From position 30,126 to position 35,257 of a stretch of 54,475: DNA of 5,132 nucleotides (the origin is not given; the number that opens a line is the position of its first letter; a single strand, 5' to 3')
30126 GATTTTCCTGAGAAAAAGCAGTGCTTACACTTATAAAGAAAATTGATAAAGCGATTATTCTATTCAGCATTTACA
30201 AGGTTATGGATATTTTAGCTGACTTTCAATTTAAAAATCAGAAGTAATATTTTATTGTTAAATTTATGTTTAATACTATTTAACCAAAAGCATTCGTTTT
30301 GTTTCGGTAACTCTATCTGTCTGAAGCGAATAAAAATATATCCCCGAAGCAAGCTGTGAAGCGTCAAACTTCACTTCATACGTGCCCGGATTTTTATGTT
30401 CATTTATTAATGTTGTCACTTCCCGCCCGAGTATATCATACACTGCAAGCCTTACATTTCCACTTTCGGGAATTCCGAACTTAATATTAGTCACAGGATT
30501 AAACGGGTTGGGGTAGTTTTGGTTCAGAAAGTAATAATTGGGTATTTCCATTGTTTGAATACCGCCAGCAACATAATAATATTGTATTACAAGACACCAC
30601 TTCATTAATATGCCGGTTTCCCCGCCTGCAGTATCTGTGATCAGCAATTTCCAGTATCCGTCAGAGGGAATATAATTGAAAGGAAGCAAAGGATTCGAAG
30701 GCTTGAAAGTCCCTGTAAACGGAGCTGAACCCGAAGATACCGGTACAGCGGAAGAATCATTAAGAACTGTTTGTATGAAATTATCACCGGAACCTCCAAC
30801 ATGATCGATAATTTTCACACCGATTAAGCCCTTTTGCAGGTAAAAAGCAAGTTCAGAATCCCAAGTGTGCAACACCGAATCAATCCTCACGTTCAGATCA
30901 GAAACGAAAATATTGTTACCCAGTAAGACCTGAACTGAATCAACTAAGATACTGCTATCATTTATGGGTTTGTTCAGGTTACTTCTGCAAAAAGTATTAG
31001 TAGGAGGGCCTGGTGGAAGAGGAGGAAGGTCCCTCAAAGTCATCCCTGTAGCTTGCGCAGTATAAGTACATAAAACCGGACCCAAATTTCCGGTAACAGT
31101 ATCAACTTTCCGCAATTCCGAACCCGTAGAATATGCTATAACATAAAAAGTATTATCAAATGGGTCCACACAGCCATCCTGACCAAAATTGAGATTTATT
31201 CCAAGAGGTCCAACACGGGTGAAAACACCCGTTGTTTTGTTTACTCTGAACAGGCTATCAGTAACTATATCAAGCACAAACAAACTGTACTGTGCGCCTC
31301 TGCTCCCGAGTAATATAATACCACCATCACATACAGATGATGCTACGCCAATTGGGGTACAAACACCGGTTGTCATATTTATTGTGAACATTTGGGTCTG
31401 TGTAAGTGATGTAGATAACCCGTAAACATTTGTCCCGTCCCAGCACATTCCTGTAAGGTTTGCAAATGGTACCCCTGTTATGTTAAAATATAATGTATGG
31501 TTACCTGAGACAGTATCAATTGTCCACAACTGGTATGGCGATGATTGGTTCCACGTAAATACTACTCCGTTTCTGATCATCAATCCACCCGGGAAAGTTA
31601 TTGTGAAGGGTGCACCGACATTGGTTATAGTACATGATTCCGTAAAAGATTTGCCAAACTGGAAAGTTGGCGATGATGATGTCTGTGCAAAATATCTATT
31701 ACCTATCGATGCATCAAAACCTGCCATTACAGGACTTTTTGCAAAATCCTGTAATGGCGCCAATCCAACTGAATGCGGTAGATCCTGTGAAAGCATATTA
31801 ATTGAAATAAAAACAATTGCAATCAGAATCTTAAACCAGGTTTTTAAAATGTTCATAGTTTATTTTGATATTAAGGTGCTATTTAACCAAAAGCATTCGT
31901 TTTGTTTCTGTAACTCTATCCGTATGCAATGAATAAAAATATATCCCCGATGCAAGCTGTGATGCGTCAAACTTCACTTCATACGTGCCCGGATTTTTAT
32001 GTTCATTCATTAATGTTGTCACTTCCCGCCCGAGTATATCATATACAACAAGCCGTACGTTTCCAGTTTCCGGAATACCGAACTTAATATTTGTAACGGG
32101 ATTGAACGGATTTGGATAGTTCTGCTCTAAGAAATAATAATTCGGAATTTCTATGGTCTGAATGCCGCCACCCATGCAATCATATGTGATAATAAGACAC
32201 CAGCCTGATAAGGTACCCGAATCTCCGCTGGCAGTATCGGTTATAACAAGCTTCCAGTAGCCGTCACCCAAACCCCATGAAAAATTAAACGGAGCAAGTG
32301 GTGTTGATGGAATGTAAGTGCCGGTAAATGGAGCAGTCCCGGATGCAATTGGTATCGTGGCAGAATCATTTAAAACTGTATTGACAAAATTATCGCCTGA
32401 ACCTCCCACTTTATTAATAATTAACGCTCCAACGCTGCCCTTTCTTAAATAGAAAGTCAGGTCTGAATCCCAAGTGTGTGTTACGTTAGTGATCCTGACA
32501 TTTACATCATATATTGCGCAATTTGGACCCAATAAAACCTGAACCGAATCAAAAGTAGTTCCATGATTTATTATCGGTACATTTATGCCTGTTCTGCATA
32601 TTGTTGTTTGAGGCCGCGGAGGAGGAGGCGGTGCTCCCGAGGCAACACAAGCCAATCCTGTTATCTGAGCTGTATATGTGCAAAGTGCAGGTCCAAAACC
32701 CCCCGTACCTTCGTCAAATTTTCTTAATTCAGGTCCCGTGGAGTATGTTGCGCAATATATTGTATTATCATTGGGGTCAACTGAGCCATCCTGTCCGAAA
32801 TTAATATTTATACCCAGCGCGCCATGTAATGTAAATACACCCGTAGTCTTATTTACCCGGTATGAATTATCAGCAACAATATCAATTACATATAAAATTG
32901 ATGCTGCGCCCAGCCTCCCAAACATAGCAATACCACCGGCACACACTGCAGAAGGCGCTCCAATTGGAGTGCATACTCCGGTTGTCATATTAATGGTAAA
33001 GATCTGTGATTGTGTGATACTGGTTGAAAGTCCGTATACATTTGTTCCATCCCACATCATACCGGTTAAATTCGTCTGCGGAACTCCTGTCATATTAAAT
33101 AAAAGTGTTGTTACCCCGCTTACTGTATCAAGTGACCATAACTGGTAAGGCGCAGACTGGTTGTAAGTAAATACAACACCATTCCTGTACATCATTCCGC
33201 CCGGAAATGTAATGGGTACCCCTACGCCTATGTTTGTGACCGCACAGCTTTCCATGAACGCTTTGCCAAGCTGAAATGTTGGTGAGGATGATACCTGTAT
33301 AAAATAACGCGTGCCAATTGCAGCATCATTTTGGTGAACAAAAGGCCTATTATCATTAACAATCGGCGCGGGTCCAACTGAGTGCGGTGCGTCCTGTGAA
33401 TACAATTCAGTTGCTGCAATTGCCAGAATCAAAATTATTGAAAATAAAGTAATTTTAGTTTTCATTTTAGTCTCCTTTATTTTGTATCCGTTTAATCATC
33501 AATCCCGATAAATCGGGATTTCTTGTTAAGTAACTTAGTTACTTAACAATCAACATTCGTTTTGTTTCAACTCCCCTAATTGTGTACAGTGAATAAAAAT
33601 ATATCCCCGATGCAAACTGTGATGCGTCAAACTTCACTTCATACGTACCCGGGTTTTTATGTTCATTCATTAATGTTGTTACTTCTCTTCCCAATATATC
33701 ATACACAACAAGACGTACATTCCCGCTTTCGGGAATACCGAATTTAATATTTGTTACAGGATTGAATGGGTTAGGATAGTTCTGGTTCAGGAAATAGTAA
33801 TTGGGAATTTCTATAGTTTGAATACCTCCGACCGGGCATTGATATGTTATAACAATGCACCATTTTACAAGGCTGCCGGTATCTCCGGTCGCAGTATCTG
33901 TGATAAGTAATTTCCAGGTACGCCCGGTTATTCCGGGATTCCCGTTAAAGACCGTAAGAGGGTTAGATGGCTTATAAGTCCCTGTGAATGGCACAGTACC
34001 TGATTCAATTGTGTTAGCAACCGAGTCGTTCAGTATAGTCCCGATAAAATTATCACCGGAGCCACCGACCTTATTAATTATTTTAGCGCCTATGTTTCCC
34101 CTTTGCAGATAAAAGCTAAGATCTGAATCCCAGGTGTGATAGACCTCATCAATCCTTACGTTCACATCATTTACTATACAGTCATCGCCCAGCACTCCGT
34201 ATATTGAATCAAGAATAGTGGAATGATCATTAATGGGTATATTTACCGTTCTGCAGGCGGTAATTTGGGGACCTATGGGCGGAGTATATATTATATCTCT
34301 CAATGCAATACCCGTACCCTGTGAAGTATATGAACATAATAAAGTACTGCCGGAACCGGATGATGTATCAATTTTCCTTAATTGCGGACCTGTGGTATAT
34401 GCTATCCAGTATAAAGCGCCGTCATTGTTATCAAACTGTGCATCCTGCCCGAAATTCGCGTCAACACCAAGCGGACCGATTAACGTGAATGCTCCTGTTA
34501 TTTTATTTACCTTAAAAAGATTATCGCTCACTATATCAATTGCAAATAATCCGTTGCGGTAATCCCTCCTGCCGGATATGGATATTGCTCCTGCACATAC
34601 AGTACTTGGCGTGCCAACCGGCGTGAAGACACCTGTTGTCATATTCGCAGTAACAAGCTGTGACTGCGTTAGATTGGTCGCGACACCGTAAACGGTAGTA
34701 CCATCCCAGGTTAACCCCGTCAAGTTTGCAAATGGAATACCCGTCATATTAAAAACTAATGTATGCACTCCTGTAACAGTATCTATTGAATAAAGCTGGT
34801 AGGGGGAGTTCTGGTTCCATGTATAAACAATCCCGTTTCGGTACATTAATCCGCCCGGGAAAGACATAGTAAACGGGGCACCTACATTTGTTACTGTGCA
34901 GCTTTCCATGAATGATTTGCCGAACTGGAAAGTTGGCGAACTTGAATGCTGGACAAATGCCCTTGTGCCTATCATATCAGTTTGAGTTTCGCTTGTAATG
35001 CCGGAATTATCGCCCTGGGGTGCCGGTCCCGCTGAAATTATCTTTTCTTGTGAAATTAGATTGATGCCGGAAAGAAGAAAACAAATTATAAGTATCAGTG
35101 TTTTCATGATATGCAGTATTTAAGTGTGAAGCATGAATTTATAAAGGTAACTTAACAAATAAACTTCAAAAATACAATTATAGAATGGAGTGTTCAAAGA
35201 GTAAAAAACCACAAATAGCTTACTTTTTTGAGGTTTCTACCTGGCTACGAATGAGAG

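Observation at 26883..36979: Tandem five-member family: unassigned Cys-containing N-terminal domain fused to a protease-less P-domain (x4) or a LamG module (x1)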

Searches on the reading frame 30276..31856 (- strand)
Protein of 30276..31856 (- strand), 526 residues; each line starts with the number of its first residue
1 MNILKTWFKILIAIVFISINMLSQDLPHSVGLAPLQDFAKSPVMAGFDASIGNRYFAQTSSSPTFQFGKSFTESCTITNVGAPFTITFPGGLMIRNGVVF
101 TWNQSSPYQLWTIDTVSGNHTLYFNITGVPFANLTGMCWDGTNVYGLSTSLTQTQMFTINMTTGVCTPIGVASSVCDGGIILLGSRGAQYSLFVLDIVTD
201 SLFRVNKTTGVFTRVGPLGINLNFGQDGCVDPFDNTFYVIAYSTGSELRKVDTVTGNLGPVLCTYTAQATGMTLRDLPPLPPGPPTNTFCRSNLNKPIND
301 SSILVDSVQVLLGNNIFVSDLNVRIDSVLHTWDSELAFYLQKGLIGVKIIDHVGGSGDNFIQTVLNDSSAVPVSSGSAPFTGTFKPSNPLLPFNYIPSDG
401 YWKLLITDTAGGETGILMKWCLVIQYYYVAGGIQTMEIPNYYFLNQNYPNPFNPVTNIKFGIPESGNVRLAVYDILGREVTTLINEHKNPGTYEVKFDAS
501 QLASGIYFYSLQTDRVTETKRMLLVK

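Call 3: search_protein_families(library=pfam, proteins=[window:30276-31856:-], max_evalue=1)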
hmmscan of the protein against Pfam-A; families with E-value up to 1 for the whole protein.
window:30276-31856:- (526 aa): 6 families
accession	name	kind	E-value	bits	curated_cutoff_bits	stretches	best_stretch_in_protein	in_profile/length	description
PF18962.6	Por_Secre_tail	-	4.3e-12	46.6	27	1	448-522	2-73/75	Secretion system C-terminal sorting domain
PF14339.12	DUF4394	-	0.0012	18.6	29.6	1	191-258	142-214/230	Domain of unknown function (DUF4394)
PF13585.12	CHU_C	-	0.0017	18.9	27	1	457-520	19-80/86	CHU_C Type IX secretion signal domain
PF23061.1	CUB_M02D8_5_2nd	-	0.0051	17.6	30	1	440-481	12-54/114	M02D8_5-like, second CUB domain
PF01483.27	P_proprotein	-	0.015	15.8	21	1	397-423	59-85/86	Proprotein convertase P-domain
PF13860.13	FlgD_ig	-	0.047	14.1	27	1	465-512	22-74/79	FlgD Ig-like domain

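Call 4: search_protein_families(library=ncbifam, proteins=[window:30276-31856:-], max_evalue=1)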
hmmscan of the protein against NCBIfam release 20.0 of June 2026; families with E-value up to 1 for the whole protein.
window:30276-31856:- (526 aa): 4 families
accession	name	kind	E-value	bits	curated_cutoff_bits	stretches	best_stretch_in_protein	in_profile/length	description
TIGR04183.1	Por_Secre_tail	domain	1e-11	44.6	23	1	448-523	2-70/72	T9SS type A sorting domain-containing protein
NF038113.1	T9SSA_dep_M36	equivalog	4.8e-10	38.3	885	1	446-523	794-867/869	T9SS-dependent M36 family metallopeptidase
NF052323.1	T9SSA_dep_M6i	equivalog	1.4e-08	33.2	600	1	447-523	960-1035/1043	T9SS-dependent M6-like inactivated metalloprotease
NF033707.1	T9SS_sortase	equivalog_domain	0.003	15.3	420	1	446-514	1000-1078/1095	type IX secretion system sortase PorU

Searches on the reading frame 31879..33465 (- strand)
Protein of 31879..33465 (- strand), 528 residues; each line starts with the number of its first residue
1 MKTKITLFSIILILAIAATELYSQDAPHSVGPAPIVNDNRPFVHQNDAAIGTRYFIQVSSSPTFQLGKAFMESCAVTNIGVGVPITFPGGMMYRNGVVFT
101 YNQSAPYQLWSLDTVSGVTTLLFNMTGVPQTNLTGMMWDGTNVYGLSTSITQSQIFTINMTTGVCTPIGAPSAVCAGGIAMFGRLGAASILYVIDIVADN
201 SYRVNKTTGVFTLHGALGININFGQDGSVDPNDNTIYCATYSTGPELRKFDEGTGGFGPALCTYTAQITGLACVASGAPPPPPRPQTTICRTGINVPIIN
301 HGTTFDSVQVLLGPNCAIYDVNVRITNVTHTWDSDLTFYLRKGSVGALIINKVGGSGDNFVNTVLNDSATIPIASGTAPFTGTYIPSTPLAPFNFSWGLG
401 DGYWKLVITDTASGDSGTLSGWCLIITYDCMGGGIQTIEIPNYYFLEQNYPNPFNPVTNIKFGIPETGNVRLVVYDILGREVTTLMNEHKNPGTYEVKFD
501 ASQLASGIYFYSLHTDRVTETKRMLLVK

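Call 3: search_protein_families(library=pfam, proteins=[window:31879-33465:-], max_evalue=1)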
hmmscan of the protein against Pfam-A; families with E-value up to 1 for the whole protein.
window:31879-33465:- (528 aa): 6 families
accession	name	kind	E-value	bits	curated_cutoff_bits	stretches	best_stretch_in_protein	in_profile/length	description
PF18962.6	Por_Secre_tail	-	7.2e-12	45.9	27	1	450-524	2-73/75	Secretion system C-terminal sorting domain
PF13585.12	CHU_C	-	0.004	17.7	27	1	464-522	23-80/86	CHU_C Type IX secretion signal domain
PF01483.27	P_proprotein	-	0.0083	16.6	21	1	401-425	61-85/86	Proprotein convertase P-domain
PF23061.1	CUB_M02D8_5_2nd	-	0.013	16.2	30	1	442-486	12-57/114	M02D8_5-like, second CUB domain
PF13860.13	FlgD_ig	-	0.023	15.1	27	1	468-513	23-73/79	FlgD Ig-like domain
PF14339.12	DUF4394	-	0.035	13.9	29.6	1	141-177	38-71/230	Domain of unknown function (DUF4394)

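Call 4: search_protein_families(library=ncbifam, proteins=[window:31879-33465:-], max_evalue=1)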
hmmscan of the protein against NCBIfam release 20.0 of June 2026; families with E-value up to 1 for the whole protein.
window:31879-33465:- (528 aa): 5 families
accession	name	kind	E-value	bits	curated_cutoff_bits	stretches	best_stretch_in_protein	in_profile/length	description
TIGR04183.1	Por_Secre_tail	domain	1.9e-11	43.8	23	1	450-525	2-70/72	T9SS type A sorting domain-containing protein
NF038113.1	T9SSA_dep_M36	equivalog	1.4e-09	36.7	885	1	448-525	794-867/869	T9SS-dependent M36 family metallopeptidase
NF052323.1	T9SSA_dep_M6i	equivalog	2.9e-08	32.1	600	1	449-523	960-1033/1043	T9SS-dependent M6-like inactivated metalloprotease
NF033707.1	T9SS_sortase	equivalog_domain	0.0064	14.1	420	1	448-516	1000-1078/1095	type IX secretion system sortase PorU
NF050177.1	TapA_OM_Porphy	equivalog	0.12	11.1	500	1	450-517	474-534/544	TapA/TapC family T9SS-dependent outer membrane protein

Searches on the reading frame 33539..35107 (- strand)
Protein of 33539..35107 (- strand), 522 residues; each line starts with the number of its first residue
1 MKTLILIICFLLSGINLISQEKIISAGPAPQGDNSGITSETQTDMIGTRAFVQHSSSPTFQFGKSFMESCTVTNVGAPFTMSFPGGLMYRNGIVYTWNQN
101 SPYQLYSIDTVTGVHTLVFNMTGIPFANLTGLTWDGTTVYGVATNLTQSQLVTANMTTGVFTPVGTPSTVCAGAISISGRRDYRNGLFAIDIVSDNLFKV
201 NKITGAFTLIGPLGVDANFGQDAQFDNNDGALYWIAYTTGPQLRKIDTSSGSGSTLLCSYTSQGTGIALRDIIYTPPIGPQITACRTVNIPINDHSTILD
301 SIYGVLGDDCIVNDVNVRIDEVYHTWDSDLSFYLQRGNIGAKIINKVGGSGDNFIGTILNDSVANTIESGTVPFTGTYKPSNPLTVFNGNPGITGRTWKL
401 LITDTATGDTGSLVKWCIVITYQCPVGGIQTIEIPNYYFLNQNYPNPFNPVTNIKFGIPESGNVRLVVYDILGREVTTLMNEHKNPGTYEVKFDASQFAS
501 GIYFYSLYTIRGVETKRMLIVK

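Call 3: search_protein_families(library=pfam, proteins=[window:33539-35107:-], max_evalue=1)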
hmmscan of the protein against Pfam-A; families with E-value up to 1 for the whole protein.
window:33539-35107:- (522 aa): 6 families
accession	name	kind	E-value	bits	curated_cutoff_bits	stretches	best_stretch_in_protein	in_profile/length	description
PF18962.6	Por_Secre_tail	-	7.3e-11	42.6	27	1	444-520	2-75/75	Secretion system C-terminal sorting domain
PF14339.12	DUF4394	-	0.00075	19.3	29.6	1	185-254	141-215/230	Domain of unknown function (DUF4394)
PF23061.1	CUB_M02D8_5_2nd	-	0.023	15.5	30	1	436-486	12-63/114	M02D8_5-like, second CUB domain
PF13585.12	CHU_C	-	0.047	14.3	27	1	453-509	19-72/86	CHU_C Type IX secretion signal domain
PF01483.27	P_proprotein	-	0.048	14.2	21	1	397-418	63-84/86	Proprotein convertase P-domain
PF13860.13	FlgD_ig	-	0.052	14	27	1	461-506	22-72/79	FlgD Ig-like domain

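Call 4: search_protein_families(library=ncbifam, proteins=[window:33539-35107:-], max_evalue=1)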
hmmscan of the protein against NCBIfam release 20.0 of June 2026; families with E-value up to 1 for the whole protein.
window:33539-35107:- (522 aa): 4 families
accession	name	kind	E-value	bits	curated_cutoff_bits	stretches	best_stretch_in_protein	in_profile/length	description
TIGR04183.1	Por_Secre_tail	domain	2e-10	40.5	23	1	444-520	2-71/72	T9SS type A sorting domain-containing protein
NF038113.1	T9SSA_dep_M36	equivalog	2.5e-08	32.5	885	1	442-521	794-868/869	T9SS-dependent M36 family metallopeptidase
NF052323.1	T9SSA_dep_M6i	equivalog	5.9e-08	31.1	600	1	443-507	960-1024/1043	T9SS-dependent M6-like inactivated metalloprotease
NF033707.1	T9SS_sortase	equivalog_domain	0.021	12.4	420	1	442-507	1000-1075/1095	type IX secretion system sortase PorU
